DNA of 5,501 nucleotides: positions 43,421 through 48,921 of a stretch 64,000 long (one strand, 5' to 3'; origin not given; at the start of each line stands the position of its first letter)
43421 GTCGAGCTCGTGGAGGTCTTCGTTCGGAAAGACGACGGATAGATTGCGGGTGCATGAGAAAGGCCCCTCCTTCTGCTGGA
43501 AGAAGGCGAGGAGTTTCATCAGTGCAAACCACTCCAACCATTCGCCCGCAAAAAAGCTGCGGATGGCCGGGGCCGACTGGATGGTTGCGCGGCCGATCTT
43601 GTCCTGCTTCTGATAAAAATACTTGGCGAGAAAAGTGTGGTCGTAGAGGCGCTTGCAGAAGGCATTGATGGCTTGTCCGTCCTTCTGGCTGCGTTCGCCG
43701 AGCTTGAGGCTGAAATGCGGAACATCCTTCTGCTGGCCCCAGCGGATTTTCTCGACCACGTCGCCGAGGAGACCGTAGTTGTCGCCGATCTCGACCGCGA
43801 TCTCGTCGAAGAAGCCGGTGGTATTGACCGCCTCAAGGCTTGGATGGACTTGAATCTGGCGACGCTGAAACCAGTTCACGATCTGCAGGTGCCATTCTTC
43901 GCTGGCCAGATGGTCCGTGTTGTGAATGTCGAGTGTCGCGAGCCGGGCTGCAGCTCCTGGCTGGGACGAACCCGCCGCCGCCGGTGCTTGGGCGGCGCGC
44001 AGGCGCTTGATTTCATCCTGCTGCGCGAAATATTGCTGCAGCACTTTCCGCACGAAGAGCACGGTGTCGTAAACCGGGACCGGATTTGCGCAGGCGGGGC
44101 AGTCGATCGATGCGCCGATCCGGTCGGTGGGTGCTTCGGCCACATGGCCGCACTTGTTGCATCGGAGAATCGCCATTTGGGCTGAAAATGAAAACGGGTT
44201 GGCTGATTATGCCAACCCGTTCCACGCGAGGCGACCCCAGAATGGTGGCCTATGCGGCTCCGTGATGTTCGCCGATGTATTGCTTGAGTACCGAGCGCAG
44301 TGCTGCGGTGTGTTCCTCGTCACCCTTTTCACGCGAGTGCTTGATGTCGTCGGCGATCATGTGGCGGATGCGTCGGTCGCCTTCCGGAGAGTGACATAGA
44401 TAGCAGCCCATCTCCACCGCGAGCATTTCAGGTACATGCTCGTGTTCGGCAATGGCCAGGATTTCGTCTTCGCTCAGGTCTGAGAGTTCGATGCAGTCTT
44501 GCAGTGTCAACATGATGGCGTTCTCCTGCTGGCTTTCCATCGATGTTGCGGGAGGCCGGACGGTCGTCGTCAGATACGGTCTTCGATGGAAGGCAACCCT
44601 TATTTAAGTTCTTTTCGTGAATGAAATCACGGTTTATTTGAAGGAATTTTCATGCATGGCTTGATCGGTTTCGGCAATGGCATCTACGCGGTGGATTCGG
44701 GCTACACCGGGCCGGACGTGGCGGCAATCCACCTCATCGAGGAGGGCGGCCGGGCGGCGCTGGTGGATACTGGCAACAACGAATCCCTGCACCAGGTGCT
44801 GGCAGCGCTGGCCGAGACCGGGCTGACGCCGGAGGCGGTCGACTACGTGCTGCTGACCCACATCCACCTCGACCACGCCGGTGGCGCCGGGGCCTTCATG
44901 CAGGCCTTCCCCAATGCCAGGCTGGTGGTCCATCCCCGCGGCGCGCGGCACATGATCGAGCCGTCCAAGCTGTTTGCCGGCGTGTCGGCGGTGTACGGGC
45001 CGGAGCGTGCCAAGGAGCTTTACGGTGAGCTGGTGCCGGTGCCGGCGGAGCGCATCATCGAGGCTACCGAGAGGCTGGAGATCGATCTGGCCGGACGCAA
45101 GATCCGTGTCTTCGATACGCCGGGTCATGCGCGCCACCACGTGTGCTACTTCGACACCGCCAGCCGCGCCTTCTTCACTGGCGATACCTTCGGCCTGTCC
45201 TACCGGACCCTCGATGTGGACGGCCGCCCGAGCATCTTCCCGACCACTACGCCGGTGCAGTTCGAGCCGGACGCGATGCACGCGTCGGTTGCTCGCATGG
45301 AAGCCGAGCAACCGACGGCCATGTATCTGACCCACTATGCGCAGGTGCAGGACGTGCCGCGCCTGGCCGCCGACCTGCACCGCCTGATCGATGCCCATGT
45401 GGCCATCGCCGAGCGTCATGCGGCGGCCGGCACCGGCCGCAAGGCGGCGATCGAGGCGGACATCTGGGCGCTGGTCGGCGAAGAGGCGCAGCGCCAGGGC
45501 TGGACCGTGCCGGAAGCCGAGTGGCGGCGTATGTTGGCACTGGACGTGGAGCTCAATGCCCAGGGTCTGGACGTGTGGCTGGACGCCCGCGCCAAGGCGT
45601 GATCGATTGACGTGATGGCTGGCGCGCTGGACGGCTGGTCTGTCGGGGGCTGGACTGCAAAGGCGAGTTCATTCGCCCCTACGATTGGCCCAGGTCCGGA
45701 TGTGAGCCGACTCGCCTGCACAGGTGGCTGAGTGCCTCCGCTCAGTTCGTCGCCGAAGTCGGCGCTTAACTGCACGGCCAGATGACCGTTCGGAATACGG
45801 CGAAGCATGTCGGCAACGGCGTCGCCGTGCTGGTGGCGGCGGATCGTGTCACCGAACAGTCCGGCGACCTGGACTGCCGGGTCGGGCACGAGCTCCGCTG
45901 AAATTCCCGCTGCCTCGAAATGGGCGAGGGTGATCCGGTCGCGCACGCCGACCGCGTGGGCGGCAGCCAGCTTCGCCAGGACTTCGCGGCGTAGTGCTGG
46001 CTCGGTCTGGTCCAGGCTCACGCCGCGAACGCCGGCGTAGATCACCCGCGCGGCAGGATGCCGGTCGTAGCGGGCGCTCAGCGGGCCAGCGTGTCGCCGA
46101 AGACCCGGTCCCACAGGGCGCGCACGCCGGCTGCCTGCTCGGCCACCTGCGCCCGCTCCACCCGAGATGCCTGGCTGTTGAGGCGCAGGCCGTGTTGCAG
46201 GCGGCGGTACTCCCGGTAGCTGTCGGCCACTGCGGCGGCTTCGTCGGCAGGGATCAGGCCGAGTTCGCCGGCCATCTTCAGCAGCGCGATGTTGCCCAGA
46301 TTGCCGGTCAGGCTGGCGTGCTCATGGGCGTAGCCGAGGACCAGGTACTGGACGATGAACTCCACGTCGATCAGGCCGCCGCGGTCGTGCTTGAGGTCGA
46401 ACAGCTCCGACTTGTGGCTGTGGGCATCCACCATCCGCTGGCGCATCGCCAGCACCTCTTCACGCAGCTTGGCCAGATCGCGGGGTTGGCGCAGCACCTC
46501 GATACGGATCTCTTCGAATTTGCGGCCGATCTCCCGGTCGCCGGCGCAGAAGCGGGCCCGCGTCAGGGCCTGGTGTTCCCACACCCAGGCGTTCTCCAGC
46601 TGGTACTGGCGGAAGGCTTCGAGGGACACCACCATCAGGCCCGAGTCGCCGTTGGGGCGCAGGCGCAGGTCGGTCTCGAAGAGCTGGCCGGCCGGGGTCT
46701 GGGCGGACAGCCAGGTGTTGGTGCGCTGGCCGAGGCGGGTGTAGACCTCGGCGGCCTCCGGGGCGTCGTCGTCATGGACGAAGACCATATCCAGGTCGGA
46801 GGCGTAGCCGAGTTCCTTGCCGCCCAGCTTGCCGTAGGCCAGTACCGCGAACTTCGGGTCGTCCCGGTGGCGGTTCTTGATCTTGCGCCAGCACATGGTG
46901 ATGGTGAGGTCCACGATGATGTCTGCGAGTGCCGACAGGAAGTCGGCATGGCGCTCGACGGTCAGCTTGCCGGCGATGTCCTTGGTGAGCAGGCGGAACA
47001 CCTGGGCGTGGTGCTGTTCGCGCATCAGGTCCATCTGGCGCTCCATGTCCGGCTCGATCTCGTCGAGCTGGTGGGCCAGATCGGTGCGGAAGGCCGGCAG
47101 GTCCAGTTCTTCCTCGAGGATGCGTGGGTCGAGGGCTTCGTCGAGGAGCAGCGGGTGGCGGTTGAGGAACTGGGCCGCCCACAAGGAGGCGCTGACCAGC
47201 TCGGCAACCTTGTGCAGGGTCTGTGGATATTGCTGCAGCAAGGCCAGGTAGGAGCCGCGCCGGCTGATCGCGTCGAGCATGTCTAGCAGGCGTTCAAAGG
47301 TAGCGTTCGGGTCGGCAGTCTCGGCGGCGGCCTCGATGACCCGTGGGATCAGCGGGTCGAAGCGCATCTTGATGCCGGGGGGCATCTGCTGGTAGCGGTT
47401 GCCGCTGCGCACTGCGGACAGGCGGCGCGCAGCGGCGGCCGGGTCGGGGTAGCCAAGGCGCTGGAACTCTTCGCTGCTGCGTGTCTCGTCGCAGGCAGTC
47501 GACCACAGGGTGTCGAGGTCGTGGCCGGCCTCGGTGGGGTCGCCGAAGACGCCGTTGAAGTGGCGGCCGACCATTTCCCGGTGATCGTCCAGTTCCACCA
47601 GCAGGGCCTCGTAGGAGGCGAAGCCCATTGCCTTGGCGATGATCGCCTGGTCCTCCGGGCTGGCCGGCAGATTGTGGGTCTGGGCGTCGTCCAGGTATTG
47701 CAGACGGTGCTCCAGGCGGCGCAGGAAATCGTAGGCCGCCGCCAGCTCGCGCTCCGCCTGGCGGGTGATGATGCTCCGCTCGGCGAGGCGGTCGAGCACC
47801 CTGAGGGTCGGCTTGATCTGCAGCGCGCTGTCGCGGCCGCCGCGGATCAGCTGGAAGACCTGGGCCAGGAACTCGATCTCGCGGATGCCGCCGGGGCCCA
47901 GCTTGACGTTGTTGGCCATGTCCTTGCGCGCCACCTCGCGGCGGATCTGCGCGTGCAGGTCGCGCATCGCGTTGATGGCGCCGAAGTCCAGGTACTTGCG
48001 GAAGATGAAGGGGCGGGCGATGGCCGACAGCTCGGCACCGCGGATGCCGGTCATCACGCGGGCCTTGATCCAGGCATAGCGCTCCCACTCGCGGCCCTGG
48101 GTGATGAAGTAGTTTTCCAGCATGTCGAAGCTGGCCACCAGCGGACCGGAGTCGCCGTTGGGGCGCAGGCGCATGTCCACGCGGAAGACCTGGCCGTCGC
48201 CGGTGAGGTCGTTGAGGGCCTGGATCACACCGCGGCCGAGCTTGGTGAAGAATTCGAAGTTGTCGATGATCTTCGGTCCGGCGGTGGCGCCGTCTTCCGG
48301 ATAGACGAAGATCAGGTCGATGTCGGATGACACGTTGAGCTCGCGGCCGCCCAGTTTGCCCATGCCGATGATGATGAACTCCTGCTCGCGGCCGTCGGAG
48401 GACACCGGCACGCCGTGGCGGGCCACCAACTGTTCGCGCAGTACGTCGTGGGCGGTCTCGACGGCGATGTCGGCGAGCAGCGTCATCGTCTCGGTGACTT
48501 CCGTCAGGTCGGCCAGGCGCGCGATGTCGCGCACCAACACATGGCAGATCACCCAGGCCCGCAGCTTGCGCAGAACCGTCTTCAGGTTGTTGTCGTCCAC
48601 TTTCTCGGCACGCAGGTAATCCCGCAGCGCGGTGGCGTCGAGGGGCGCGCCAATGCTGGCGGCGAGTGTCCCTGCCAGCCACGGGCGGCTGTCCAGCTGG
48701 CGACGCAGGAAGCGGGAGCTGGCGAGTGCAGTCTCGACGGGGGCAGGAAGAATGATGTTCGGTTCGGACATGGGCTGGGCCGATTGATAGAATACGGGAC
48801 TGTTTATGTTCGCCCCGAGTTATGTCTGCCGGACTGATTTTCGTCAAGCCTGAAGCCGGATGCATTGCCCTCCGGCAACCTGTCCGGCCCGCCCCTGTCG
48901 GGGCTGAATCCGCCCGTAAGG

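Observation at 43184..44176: Candidate undescribed effector: zinc-ribbon + unknown middle domain + Card1/NERD-like PD-(D/E)xK nuclease core, encoded directly upstream of recQ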

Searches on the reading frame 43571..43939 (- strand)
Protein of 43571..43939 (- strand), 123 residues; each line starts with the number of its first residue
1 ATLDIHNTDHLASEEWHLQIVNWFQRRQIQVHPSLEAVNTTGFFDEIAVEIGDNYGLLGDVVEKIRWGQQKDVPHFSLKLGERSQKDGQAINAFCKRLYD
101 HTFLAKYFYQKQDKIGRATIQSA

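Call 37: predict_structure(alignment_id=A2)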
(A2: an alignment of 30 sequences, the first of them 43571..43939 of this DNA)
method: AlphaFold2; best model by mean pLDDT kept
length: 123 residues; sequences in the alignment: 30
mean_pLDDT: 76.9   pTM: 0.61
mean pLDDT of the five models: 76.9, 76.1, 75.2, 71.3, 70.5
residues with pLDDT >= 90: 39; 70-90: 42; 50-70: 33; < 50: 9
segments of 3 or more residues with pLDDT < 50: 1-3, 5-8
pLDDT, mean of each block of 10 residues (from residue 1): 47 65 72 53 65 79 86 91 93 91 90 93 69
secondary structure, 60 per line:
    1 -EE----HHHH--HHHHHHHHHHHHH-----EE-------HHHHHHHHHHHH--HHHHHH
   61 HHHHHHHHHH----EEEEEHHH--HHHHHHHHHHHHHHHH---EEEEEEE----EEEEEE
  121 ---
elements in order: H8-11 H14-26 H41-52 H55-70 E75-79 H85-100 E104-110 E115-120

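Call 42: fold_search(model_id=the predicted structure, library=pdb)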
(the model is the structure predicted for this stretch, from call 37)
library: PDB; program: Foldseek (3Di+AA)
matches with E <= 10: 376; with E <= 0.001: 0
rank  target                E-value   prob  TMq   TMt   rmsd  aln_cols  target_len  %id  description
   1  2z2u                  7.8e-02  0.60  0.34  0.17  15.2       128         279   14  Crystal structure of archaeal TYW1 (released 2007-10-23)
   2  6by1_AH               1.5e-01  0.99  0.41  0.39   2.3        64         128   16  E. coli pH03H9 complex (released 2019-02-27)
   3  2zqe                  1.7e-01  0.97  0.43  0.62   2.8        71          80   11  Crystal structure of the Smr domain of Thermus thermophilus MutS2 (released 2008-09-30)
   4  6spe_h                1.8e-01  0.98  0.42  0.40   2.2        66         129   20  Pseudomonas aeruginosa 30s ribosome from a clinical isolate (released 2019-10-16)
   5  4xrf                  1.8e-01  0.38  0.30  0.27  12.6       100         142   12  Crystal structure of MepR like protein complexed with pseudoligands (released 2016-02-10)
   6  2mr3_MODEL_1_A        2.8e-01  0.28  0.38  0.17   9.5       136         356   12  A subunit of 26S proteasome lid complex (released 2015-02-04)
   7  1s3j_A                2.8e-01  0.20  0.26  0.23  14.0       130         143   12  X-ray crystal structure of YusO protein from Bacillus subtilis (released 2004-04-13)
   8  7dvu                  3.0e-01  0.35  0.34  0.30  12.5       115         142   16  Crystal structure of heme sensor protein PefR in complex with heme and cyanide (released 2021-09-29)
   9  1s03_G                3.4e-01  0.96  0.41  0.40   2.5        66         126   17  The Structure of a Ribosomal Protein S8/spc Operon mRNA Complex (released 2004-05-25)
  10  7dvs_B                3.4e-01  0.35  0.33  0.30  11.9       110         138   17  Crystal structure of Apo (heme-free) PefR (released 2021-09-29)
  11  1sei_A                3.6e-01  0.93  0.40  0.38   2.7        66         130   17  STRUCTURE OF 30S RIBOSOMAL PROTEIN S8 (released 1997-03-12)
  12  1kyw_A                3.9e-01  0.23  0.31  0.15  10.2        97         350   10  Crystal Structure Analysis of Caffeic Acid/5-hydroxyferulic acid 3/5-O-methyltransferase in complex with 5-hydroxyconi (released 2002-08-28)
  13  9ilk_MODEL_1_A        4.1e-01  0.54  0.31  0.33   4.7        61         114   10  monomeric SarA, truncation of residue 20-124 (released 2025-10-15)
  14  7n30_SH               4.4e-01  0.94  0.43  0.41   2.5        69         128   16  Elongating 70S ribosome complex in a hybrid-H2* pre-translocation (PRE-H2*) conformation (released 2021-07-14)
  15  7qca_SW0              4.7e-01  0.90  0.42  0.41   2.5        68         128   10  Spraguea lophii ribosome (released 2022-11-30)
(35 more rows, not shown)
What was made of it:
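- Tried and rejected: Local resemblances of 64-71 columns to the ribosomal S8 N-domain, Smr and MarR wHTH were too weak to assign a fold (call 42).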

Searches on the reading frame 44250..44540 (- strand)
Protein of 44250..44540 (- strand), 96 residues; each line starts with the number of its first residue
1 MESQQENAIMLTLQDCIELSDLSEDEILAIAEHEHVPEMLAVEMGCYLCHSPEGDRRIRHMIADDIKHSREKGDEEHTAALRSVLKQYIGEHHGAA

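Call 3: search_protein_families(library=pfam, proteins=[window:44250-44540:-], max_evalue=1)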
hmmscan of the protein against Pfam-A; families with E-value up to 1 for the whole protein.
window:44250-44540:- (96 aa): 1 family
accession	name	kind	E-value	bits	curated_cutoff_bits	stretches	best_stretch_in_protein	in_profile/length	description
PF10929.13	DUF2811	-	0.21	12.4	26.6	0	35-56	5-26/57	Protein of unknown function (DUF2811)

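Call 4: search_protein_families(library=ncbifam, proteins=[window:44250-44540:-], max_evalue=1)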
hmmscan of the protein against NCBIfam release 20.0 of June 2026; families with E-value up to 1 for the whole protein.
window:44250-44540:- (96 aa): 1 family
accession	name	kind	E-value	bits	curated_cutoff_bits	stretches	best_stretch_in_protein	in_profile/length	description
NF002602.0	PRK02260.1-2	equivalog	0.04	13.7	197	1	23-69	107-154/171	S-ribosylhomocysteine lyase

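Call 5: search_protein_families(library=padloc, proteins=[window:44250-44540:-], max_evalue=1)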
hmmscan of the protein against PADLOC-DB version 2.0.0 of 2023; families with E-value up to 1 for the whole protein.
window:44250-44540:- (96 aa): 0 families

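Call 74: search_protein_families(library=phrogs, proteins=[window:44250-44540:-], max_evalue=0.01)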
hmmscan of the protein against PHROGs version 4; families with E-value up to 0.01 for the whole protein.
window:44250-44540:- (96 aa): 1 family
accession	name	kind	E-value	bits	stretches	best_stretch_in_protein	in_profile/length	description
phrog_28525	-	unknown function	0.0037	18.9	0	53-79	7-33/89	-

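Call 75: find_homologous_proteins(query=window:44250-44540:-, max_evalue=0.001)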
Query window:44250-44540:- (96 aa): 347 proteins with E <= 0.001 among 348 candidates; the best 120 are listed.
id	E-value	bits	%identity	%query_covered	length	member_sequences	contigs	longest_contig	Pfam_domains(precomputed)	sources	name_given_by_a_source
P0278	2.4e-50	186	100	91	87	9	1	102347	-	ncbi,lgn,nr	ncbi:MAG: hypothetical protein JSR83_23650 [Proteobacteria bacterium]|nr:hypothetical protein [Pseud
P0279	6.8e-46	172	93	91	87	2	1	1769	-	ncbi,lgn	-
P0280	1.4e-40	155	80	91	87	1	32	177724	-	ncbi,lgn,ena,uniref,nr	ncbi:hypothetical protein [Zoogloea sp.]|uniref:hypothetical protein n=1 Tax=Zoogloea sp. TaxID=4918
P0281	1.1e-39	152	78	91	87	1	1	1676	-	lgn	-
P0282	1.2e-39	152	78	91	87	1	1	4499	-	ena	-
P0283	2.8e-39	151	78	91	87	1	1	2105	-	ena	-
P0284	3.8e-39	150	79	91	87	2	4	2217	-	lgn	-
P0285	7.4e-39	150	73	96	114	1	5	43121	-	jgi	jgi:hypothetical protein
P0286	1.1e-38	149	76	91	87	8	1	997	-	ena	-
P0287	2.3e-38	148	76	91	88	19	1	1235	-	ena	-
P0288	1.9e-37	145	76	91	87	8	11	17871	-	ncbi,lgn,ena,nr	ncbi:MAG TPA: hypothetical protein PKE01_10855 [Rhodocyclaceae bacterium]|nr:hypothetical protein [R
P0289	5.6e-37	144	76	88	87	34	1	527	-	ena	-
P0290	1.0e-36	143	75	91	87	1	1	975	-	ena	-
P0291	1.1e-36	143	75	91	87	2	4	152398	-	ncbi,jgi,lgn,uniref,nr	ncbi:hypothetical protein [Zoogloea dura]|jgi:hypothetical protein|uniref:Uncharacterized protein n=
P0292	1.9e-36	142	75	91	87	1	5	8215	-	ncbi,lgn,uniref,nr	ncbi:hypothetical protein [Zoogloea sp.]|uniref:hypothetical protein n=1 Tax=Zoogloea sp. TaxID=4918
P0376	2.1e-29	119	67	86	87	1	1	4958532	-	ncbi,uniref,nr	ncbi:hypothetical protein J5J83_03265 [Azoarcus sp. L1K30]|uniref:hypothetical protein n=1 Tax=Azoar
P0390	5.7e-29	118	67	86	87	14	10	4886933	-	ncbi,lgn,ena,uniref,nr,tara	ncbi:hypothetical protein CEW87_18230 [Parazoarcus communis]|uniref:Uncharacterized protein n=1 Tax=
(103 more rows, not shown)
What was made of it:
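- Tried and rejected: Rejected, because orf96/orf87 is a Rhodocyclales-wide small protein that occurs independently of the nuclease (call 75).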

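Call 76: find_encoding_contigs(protein=P0390, flank=5000, max_places=3)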
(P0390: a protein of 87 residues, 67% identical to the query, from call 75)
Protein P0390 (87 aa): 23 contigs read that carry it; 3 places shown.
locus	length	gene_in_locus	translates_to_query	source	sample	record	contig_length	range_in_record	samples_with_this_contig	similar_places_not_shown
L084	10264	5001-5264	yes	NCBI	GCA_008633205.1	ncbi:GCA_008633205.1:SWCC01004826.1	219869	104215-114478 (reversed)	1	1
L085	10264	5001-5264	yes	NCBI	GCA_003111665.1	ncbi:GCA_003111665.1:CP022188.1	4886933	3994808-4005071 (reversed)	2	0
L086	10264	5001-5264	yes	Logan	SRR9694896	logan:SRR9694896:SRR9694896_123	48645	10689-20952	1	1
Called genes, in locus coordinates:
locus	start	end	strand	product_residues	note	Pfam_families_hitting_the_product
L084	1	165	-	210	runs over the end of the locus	PF14681:UPRTase, PF00156:Pribosyltran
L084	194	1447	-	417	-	PF07958:DUF1688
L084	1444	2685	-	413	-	PF12471:GTP_CH_N, PF00925:GTP_cyclohydro2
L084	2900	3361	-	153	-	PF01047:MarR (weak), PF12802:MarR_2 (weak), PF13404:HTH_AsnC-type, PF13412:HTH_24, PF22451:NirdL-like_HTH (faint), PF01037:AsnC_trans_reg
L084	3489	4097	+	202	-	PF01810:LysE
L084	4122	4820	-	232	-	PF01177:Asp_Glu_race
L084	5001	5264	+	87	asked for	-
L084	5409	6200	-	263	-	PF06764:DUF1223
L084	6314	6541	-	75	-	PF09413:DUF2007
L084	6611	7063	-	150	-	PF03625:DUF302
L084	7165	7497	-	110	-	PF00892:EamA (weak), PF00893:Multi_Drug_Res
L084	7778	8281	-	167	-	PF13527:Acetyltransf_9 (faint), PF00583:Acetyltransf_1, PF13673:Acetyltransf_10, PF13508:Acetyltransf_7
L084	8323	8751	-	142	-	-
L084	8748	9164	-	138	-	PF00903:Glyoxalase, PF18029:Glyoxalase_6 (weak)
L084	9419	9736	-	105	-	PF09919:DUF2149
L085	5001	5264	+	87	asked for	-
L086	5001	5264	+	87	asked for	-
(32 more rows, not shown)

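Call 77: find_encoding_contigs(protein=P0376, flank=5000, max_places=2)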
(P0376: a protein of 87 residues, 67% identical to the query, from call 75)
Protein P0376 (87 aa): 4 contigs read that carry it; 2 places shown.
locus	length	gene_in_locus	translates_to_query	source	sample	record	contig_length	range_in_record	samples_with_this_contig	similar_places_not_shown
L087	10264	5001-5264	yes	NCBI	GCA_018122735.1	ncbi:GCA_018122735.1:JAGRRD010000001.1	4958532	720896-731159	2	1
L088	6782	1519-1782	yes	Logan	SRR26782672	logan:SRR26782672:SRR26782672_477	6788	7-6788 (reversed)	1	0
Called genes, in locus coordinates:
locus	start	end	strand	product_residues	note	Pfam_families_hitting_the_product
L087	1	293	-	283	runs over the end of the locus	PF21302:Zn_ribbon_RlmA, PF08241:Methyltransf_11, PF13649:Methyltransf_25, PF13847:Methyltransf_31 (weak)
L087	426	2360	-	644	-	PF00082:Peptidase_S8, PF18885:DUF5648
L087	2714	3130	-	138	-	PF00903:Glyoxalase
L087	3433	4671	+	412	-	PF05992:SbmA_BacA, PF06472:ABC_membrane_2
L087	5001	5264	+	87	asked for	-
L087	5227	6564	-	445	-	PF09506:Salt_tol_Pase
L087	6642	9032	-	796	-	PF13492:GAF_3 (faint), PF01590:GAF, PF13185:GAF_2, PF00990:GGDEF, PF00563:EAL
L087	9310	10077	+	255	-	PF02308:MgtC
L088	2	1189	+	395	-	?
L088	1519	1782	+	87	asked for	-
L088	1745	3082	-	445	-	PF09506:Salt_tol_Pase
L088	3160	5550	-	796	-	PF13492:GAF_3 (faint), PF01590:GAF, PF13185:GAF_2, PF00990:GGDEF, PF00563:EAL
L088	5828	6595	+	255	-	PF02308:MgtC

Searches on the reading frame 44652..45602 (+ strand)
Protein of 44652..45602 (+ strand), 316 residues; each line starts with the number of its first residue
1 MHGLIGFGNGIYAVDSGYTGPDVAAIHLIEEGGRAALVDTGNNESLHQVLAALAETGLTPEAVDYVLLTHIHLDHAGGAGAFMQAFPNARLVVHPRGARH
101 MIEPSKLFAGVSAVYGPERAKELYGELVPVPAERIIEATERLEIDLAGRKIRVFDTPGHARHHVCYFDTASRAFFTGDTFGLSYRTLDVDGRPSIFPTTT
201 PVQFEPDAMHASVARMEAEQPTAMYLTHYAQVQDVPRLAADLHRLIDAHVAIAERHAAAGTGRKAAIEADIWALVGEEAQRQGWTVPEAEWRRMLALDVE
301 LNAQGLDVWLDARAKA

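Call 3: search_protein_families(library=pfam, proteins=[window:44652-45602:+], max_evalue=1)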
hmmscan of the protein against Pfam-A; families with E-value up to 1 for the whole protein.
window:44652-45602:+ (316 aa): 6 families
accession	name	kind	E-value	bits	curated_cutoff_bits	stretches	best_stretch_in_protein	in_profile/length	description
PF00753.33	Lactamase_B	-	8.5e-26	91.5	22.7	1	20-181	2-152/196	Metallo-beta-lactamase superfamily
PF19583.5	ODP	-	9.4e-10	39.1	27.2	1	27-181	6-138/194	ODP family beta lactamase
PF12706.13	Lactamase_B_2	-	2.1e-05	24.7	27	1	37-129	4-83/200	Beta-lactamase superfamily domain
PF24410.1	wHTH-HSP90_Na-assoc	-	0.016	16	23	0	33-63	16-46/55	wHTH-Hsp90_Na associated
PF23023.1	Anti-Pycsar_Apyc1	-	0.022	14.7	50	1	51-82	42-73/250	Anti-Pycsar protein Apyc1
PF16661.11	Lactamase_B_6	-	0.067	13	27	1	35-87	8-60/193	Metallo-beta-lactamase superfamily domain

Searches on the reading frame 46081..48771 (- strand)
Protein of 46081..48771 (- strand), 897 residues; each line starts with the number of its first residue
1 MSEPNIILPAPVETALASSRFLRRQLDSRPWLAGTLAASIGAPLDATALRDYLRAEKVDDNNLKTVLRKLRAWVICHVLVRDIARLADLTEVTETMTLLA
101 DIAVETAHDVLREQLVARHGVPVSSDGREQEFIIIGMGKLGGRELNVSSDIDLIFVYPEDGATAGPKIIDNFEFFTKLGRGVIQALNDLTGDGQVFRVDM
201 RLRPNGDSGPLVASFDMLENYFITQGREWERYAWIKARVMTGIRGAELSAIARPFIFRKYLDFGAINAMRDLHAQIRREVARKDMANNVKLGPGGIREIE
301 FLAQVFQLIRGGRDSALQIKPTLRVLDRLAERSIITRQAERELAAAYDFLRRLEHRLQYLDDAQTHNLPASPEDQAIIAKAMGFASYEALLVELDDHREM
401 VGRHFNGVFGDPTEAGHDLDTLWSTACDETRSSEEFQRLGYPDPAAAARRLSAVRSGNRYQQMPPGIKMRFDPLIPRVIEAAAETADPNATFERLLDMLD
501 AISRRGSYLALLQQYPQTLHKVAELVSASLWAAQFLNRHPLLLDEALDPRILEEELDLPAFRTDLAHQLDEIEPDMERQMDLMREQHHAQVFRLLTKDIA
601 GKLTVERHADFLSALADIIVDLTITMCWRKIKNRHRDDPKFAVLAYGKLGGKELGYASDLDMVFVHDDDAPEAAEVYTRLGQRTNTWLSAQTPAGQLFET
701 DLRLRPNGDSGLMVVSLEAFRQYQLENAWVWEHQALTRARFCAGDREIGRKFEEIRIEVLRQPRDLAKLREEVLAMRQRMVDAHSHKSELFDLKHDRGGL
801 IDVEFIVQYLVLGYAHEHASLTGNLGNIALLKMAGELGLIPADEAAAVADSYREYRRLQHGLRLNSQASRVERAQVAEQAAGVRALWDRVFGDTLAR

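Call 61: search_protein_families(library=pfam, proteins=[window:46081-48771:-], max_evalue=0.00001)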
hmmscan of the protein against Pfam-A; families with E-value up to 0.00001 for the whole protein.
window:46081-48771:- (897 aa): 3 families
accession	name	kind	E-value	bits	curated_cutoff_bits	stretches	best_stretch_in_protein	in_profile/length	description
PF03710.21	GlnE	-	1e-129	431.8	24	2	520-754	2-251/252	Glutamate-ammonia ligase adenylyltransferase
PF08335.16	GlnD_UR_UTase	-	7.8e-44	149.6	21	2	271-409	2-141/141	GlnD PII-uridylyltransferase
PF03445.19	DUF294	-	8.6e-07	29.4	21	0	593-690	5-100/138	Putative nucleotidyltransferase DUF294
